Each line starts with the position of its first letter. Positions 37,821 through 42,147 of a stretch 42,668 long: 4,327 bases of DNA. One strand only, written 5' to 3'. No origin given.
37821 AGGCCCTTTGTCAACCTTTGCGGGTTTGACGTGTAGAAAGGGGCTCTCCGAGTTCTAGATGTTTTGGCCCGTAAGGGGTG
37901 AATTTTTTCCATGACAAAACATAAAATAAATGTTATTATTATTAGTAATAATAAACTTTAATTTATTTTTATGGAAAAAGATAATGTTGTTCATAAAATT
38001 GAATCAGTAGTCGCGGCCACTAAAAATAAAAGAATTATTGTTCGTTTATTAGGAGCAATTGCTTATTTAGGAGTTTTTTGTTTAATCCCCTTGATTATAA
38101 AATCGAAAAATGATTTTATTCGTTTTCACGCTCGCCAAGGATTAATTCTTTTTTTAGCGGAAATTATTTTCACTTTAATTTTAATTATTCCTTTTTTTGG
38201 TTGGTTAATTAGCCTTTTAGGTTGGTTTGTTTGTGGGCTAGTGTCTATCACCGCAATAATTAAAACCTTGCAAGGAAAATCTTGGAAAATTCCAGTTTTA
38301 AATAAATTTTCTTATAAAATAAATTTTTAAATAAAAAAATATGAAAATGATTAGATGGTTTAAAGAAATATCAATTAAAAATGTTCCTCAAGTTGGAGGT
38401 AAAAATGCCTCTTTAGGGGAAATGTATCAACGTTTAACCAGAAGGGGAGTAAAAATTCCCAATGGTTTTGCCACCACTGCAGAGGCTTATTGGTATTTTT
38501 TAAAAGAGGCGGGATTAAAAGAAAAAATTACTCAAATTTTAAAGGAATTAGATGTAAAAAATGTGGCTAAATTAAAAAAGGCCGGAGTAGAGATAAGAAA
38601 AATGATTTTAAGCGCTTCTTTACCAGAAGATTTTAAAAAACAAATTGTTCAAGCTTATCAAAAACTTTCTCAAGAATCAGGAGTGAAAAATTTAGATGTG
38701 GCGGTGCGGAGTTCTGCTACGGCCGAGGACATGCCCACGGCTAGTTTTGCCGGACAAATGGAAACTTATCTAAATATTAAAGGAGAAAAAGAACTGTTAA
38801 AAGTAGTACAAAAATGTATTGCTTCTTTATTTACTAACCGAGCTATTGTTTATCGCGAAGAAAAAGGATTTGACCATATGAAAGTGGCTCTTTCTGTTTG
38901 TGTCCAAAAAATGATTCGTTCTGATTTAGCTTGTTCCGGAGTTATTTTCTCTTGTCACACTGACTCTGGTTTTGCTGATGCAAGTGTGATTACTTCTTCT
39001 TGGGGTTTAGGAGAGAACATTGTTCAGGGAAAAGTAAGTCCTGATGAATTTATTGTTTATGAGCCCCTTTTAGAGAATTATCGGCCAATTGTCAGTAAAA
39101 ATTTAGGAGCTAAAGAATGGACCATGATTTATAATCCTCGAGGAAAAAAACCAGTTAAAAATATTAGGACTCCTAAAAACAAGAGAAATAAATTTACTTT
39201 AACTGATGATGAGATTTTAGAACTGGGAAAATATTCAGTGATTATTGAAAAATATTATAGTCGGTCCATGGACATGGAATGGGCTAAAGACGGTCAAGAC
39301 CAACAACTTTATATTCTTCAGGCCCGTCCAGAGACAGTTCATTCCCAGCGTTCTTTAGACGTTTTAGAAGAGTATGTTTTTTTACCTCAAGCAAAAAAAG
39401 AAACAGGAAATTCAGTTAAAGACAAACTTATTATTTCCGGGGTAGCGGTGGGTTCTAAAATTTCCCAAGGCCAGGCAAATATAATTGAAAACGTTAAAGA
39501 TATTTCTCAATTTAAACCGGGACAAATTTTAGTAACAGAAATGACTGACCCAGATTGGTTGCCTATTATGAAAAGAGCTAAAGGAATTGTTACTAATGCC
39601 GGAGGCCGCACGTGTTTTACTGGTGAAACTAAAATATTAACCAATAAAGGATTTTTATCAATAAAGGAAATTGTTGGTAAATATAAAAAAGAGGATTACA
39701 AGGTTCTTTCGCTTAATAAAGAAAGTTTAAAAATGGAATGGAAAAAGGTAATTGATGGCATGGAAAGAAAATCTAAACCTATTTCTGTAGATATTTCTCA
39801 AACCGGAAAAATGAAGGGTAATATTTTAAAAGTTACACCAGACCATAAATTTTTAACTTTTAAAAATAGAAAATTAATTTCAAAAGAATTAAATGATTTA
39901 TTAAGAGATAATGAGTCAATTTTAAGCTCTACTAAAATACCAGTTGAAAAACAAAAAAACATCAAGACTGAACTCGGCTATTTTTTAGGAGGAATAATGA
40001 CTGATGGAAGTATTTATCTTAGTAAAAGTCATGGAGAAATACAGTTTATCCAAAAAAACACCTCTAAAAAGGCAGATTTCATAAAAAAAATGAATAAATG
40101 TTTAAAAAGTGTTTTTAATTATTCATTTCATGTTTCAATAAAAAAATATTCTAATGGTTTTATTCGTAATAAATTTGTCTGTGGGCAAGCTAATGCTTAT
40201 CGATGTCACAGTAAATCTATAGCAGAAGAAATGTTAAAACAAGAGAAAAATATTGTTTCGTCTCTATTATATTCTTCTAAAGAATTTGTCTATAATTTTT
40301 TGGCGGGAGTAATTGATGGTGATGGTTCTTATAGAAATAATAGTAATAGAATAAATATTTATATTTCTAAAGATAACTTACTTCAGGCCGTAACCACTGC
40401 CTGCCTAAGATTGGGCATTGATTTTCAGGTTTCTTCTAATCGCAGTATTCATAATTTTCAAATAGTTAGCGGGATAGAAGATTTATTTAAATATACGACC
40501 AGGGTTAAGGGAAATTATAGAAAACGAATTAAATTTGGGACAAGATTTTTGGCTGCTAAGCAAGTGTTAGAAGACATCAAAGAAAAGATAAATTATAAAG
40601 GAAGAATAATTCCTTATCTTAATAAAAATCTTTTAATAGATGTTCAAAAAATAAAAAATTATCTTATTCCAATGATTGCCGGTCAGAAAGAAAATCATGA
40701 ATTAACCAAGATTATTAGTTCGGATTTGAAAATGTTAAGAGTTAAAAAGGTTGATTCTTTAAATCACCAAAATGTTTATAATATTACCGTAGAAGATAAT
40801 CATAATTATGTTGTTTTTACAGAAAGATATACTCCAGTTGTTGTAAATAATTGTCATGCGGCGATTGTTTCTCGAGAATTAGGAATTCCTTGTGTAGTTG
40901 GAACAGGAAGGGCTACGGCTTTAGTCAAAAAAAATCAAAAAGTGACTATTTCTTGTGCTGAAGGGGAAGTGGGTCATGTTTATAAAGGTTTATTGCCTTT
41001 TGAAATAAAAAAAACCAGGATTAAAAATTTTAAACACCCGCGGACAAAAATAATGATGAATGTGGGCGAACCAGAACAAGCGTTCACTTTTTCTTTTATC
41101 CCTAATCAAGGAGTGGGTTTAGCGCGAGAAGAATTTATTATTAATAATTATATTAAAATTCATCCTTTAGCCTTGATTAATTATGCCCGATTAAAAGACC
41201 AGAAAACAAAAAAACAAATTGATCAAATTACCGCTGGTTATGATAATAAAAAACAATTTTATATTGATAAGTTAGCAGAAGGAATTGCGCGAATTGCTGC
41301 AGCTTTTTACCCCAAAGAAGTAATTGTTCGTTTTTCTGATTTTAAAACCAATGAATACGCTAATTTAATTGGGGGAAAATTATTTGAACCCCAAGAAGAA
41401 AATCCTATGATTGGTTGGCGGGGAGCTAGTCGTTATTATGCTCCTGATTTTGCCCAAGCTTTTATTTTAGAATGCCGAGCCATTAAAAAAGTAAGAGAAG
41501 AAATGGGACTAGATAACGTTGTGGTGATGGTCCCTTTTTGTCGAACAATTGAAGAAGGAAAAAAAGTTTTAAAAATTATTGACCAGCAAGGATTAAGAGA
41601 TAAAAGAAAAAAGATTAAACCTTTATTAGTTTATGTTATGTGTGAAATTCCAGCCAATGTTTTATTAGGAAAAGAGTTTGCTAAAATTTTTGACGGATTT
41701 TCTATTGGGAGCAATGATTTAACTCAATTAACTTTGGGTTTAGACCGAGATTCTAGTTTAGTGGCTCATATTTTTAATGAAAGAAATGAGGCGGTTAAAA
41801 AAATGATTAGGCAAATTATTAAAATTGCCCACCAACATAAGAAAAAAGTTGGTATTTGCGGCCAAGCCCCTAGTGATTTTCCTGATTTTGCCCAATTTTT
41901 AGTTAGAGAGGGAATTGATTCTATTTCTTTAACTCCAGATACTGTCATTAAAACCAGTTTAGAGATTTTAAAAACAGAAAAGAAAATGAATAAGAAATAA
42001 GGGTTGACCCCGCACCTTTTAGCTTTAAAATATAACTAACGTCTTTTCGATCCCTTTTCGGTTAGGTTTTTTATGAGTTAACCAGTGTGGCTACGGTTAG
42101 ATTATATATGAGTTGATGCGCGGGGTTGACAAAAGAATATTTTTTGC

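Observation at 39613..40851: Full-length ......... intein splits the phosphohistidine signature of PEP synthase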

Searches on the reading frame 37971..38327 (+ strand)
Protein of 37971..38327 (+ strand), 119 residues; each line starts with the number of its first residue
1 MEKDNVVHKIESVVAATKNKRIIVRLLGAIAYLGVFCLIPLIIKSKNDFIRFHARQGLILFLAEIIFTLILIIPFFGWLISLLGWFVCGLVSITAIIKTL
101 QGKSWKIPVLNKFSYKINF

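Call 66: search_protein_families(library=pfam, proteins=[window:37971-38327:+], max_evalue=0.001)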
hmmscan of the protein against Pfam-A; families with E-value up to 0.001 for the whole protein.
window:37971-38327:+ (119 aa): 1 family
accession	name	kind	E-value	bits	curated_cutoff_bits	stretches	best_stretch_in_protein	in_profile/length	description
PF09685.15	DUF4870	-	1e-05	25.9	25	1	35-113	19-106/107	Domain of unknown function (DUF4870)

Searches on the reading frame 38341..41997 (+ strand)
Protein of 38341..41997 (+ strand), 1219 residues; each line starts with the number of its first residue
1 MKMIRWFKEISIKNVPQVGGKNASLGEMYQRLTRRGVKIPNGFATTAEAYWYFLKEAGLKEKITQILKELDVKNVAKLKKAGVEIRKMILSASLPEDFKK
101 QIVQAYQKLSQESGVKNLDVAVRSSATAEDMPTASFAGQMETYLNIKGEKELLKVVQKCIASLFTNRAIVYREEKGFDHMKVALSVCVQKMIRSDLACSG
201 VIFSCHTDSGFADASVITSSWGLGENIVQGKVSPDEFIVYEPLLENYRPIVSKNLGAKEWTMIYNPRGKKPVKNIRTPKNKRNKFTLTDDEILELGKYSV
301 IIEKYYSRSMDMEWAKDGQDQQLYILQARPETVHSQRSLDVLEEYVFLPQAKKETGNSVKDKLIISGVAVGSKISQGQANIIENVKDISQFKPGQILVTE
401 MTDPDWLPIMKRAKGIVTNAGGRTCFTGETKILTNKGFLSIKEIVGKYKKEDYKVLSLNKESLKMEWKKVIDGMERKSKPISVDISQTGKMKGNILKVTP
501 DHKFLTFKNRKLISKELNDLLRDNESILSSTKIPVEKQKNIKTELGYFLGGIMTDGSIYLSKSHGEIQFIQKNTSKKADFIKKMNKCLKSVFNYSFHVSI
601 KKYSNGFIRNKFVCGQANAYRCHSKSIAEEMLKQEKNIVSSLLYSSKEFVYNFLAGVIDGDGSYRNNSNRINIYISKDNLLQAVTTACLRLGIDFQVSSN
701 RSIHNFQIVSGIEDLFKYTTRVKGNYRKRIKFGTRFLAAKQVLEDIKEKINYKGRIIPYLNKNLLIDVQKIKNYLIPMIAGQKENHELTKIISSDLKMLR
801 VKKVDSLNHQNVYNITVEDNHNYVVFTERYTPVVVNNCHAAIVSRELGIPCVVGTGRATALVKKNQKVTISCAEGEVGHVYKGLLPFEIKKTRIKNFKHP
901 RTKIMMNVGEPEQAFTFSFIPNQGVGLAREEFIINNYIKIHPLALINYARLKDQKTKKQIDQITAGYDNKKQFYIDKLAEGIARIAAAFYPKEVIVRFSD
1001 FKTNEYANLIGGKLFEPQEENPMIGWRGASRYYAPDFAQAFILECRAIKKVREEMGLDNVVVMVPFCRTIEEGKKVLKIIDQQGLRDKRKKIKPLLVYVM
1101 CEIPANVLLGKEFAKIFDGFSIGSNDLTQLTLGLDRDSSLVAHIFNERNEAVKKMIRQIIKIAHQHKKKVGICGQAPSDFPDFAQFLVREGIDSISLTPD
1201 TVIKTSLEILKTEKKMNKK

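Call 4: search_protein_families(library=pfam, proteins=[window:38341-41997:+], max_evalue=0.1)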
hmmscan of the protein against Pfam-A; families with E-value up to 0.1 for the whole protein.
window:38341-41997:+ (1219 aa): 6 families
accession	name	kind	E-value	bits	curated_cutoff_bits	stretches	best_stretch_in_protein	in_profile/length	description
PF01326.24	PPDK_N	-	2.7e-123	411.9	27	1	16-338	2-316/328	Pyruvate phosphate dikinase, AMP/ATP-binding domain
PF02896.24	PEP-utilizers_C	-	9.8e-64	215.8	22.8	1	900-1211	18-290/293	PEP-utilising enzyme, PEP-binding domain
PF00391.29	PEP-utilizers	-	5.1e-23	80.9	23.1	2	837-875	34-72/72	PEP-utilising enzyme, mobile domain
PF14890.11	Intein_splicing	-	6.7e-17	62.2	35.8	1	433-825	3-148/155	Intein splicing domain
PF14528.11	LAGLIDADG_3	-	2e-07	31.6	22.5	1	649-700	2-55/82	LAGLIDADG-like domain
PF05204.19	Hom_end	-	0.00069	20.1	21.1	1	642-702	6-67/110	Homing endonuclease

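Call 18: find_encoding_contigs(protein=window:38341-41997:+, flank=3000, max_places=4)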
Protein window:38341-41997:+ (1219 aa): 6 contigs read that carry it; 3 places shown.
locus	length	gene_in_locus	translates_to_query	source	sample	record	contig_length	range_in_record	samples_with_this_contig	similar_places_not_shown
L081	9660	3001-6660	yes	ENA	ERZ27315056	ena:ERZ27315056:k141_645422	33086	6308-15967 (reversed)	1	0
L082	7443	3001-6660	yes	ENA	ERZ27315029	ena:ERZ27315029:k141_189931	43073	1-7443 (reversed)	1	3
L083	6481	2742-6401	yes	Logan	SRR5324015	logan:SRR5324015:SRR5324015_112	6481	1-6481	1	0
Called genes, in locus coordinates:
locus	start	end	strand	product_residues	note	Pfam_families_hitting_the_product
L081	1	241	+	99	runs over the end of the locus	PF00166:Cpn10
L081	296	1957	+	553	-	-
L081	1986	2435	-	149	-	-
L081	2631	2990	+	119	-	PF09685:MamF_MmsF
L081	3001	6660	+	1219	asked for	PF01326:PPDK_N, PF14528:LAGLIDADG_3 (faint), PF00391:PEP-utilizers, PF14890:Intein_splicing, PF00391:PEP-utilizers, PF02896:PEP-utilizers_C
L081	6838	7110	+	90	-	-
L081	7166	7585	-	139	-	-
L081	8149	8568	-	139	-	-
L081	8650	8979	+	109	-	-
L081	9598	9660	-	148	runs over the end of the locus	-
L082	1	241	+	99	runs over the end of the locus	PF00166:Cpn10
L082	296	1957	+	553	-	-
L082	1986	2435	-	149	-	-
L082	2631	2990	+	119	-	PF09685:MamF_MmsF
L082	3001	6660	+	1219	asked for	PF01326:PPDK_N, PF14528:LAGLIDADG_3 (faint), PF00391:PEP-utilizers, PF14890:Intein_splicing, PF00391:PEP-utilizers, PF02896:PEP-utilizers_C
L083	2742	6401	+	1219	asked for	PF01326:PPDK_N, PF14528:LAGLIDADG_3 (faint), PF00391:PEP-utilizers, PF14890:Intein_splicing, PF00391:PEP-utilizers, PF02896:PEP-utilizers_C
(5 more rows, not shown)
